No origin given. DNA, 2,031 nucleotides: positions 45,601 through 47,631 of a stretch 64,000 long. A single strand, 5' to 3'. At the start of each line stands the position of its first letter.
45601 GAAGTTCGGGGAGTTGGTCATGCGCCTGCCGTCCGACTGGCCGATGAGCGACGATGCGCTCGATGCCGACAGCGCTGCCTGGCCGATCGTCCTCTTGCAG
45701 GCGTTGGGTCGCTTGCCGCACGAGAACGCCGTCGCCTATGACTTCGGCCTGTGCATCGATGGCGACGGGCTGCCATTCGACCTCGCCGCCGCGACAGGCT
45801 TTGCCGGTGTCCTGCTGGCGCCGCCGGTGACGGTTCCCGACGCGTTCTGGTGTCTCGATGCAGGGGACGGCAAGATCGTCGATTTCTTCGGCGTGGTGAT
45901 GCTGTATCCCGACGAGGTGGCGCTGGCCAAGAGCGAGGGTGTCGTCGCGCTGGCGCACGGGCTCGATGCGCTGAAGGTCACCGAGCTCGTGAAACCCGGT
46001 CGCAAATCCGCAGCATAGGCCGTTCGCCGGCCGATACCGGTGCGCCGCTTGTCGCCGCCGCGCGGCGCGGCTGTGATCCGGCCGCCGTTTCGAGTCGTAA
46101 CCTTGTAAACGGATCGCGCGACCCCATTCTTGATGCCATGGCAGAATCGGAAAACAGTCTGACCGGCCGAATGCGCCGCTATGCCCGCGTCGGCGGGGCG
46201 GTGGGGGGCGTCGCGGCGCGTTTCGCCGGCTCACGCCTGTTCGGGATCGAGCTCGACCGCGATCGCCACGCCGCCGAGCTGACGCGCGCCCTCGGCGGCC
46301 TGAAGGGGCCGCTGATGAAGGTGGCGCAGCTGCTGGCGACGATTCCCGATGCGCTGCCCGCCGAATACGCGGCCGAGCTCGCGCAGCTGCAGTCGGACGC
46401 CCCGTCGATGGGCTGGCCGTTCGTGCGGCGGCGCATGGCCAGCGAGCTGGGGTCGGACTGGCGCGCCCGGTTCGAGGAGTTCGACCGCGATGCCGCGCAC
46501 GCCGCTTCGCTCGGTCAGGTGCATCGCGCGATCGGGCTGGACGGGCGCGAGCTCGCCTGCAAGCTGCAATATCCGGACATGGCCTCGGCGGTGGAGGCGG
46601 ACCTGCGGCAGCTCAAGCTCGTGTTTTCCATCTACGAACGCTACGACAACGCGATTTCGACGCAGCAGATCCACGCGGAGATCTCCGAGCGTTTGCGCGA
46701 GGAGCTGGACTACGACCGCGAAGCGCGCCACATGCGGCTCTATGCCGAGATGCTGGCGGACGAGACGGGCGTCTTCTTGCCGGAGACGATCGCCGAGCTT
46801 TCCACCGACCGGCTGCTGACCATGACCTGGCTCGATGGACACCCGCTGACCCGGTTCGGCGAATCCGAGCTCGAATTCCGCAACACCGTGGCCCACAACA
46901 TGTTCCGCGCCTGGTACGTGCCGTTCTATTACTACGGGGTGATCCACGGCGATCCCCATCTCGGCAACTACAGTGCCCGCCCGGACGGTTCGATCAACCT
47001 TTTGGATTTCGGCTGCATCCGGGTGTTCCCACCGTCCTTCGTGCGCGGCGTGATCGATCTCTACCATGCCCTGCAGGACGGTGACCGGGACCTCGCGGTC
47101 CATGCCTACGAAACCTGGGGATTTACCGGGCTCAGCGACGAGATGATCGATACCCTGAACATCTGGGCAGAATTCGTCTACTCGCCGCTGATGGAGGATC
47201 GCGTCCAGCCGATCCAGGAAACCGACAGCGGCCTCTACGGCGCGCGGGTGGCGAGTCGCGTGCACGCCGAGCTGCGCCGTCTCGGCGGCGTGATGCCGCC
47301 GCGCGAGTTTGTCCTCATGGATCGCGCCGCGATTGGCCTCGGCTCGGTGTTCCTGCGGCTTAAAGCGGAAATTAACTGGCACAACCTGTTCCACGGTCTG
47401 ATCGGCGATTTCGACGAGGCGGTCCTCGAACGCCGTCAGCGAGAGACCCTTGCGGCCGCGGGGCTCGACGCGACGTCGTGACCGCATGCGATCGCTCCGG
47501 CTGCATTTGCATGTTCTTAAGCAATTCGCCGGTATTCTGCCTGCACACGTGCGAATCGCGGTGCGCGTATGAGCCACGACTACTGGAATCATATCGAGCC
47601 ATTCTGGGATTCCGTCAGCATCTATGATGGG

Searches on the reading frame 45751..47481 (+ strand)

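Call 74: search_protein_families(library=pfam, proteins=[window:45751-47481:+], max_evalue=0.00001)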
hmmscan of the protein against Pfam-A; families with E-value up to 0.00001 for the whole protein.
window:45751-47481:+ (576 aa): 1 family
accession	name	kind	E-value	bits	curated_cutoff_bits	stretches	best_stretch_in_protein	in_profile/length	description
PF03109.22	ABC1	-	3.1e-52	177.6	22.9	1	212-448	1-239/244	ABC1 atypical kinase-like domain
